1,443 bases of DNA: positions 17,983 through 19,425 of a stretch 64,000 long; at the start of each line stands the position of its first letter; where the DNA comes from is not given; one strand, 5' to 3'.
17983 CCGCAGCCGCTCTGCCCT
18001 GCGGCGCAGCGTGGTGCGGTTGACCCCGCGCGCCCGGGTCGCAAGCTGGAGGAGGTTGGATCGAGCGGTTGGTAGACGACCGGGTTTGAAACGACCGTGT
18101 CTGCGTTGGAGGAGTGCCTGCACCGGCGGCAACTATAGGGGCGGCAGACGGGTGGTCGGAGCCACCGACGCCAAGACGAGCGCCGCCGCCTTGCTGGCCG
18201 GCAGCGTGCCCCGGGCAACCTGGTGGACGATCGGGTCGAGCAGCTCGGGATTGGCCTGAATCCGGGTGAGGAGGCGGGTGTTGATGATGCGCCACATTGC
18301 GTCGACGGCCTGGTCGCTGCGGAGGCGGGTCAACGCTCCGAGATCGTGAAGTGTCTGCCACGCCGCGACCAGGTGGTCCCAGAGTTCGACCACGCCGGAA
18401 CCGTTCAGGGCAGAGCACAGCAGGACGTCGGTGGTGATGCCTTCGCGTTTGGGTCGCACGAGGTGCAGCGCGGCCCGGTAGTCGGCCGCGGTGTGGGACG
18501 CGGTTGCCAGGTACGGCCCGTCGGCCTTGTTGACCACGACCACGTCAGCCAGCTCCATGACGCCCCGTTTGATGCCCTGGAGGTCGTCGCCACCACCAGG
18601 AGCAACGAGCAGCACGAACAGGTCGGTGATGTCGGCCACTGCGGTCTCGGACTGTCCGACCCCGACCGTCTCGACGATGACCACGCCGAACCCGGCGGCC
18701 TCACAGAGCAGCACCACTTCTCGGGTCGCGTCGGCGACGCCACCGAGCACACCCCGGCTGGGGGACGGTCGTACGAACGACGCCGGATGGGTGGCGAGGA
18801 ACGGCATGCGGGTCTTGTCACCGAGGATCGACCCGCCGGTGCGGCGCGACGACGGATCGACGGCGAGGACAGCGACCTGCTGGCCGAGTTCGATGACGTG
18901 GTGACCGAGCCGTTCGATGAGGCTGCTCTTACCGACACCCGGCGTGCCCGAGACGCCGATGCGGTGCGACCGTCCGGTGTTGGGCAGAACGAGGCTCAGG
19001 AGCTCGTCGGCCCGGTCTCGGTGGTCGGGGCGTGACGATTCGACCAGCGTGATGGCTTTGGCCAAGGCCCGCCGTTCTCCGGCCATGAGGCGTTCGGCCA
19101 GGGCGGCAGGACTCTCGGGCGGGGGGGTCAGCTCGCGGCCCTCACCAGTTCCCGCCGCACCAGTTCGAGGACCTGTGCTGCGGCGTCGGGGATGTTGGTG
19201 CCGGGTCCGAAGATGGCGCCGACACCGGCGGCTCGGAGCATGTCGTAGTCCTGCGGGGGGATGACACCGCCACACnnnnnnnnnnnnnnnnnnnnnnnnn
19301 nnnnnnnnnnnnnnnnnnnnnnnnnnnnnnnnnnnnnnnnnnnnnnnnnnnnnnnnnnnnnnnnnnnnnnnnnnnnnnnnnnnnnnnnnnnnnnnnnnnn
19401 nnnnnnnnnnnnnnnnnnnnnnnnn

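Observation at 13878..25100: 11-kb translationally coupled operon: paralogous GT4 genes with methylmalonyl-CoA mutase and MeaB embedded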

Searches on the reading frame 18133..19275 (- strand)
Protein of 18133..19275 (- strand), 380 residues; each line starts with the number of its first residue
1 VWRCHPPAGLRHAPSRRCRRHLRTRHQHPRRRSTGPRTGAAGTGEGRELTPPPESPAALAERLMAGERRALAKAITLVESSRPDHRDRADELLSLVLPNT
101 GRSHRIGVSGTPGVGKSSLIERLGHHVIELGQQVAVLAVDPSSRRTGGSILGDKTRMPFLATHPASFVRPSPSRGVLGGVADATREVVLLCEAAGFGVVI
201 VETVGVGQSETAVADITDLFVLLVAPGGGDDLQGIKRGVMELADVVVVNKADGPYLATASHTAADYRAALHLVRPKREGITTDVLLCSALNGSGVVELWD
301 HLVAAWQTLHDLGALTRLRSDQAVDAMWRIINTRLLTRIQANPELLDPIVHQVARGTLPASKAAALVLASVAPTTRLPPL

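Call 4: search_protein_families(library=pfam, proteins=[window:18133-19275:-], max_evalue=0.01)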
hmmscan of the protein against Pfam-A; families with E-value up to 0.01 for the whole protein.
window:18133-19275:- (380 aa): 7 families
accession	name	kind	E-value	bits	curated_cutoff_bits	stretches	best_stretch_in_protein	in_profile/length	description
PF03308.22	MeaB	-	4.1e-105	351.1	23.1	1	71-343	1-272/273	Methylmalonyl Co-A mutase-associated GTPase MeaB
PF03029.23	ATP_bind_1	-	0.00078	19.7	27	1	108-144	1-37/240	Conserved hypothetical ATP binding protein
PF00009.33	GTP_EFTU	-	0.0011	19.1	26.5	0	242-305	122-185/188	Elongation factor Tu GTP binding domain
PF02492.25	cobW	-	0.0022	18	20.7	0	106-253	3-155/180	CobW/HypB/UreG, nucleotide-binding domain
PF13191.12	AAA_16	-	0.0049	17.8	32.6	1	91-134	11-55/167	AAA ATPase domain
PF01926.29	MMR_HSR1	-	0.0049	17.4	21.9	0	105-127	1-23/113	50S ribosome-binding GTPase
PF13238.12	AAA_18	-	0.0052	17.7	29.4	0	106-129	1-23/128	AAA domain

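Call 6: search_protein_families(library=ncbifam, proteins=[window:18133-19275:-], max_evalue=0.01)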
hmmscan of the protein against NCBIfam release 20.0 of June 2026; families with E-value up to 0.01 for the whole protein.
window:18133-19275:- (380 aa): 7 families
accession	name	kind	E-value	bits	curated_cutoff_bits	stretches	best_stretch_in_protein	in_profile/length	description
NF006958.0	PRK09435.1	equivalog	7.3e-128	426.2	329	1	57-371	11-328/333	methylmalonyl Co-A mutase-associated GTPase MeaB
TIGR00750.1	lao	equivalog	8.7e-100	333.7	240.75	1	66-368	1-299/300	methylmalonyl Co-A mutase-associated GTPase MeaB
NF045497.1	IsobCoAmut_IcmF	equivalog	1.2e-33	116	1500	1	56-312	142-401/1076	fused isobutyryl-CoA mutase/GTPase IcmF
NF006746.0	PRK09270.1-5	subfamily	0.00063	18.7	250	1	89-140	5-58/210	nucleoside/nucleotide kinase family protein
TIGR00101.1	ureG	equivalog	0.0017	18.2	204.2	0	105-140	3-37/199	urease accessory protein UreG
NF010248.0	PRK13695.1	equivalog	0.003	17.3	156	1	104-136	4-36/180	NTPase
TIGR03594.1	GTPase_EngA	equivalog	0.0054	15.8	306.7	0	102-123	174-195/432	ribosome biogenesis GTPase Der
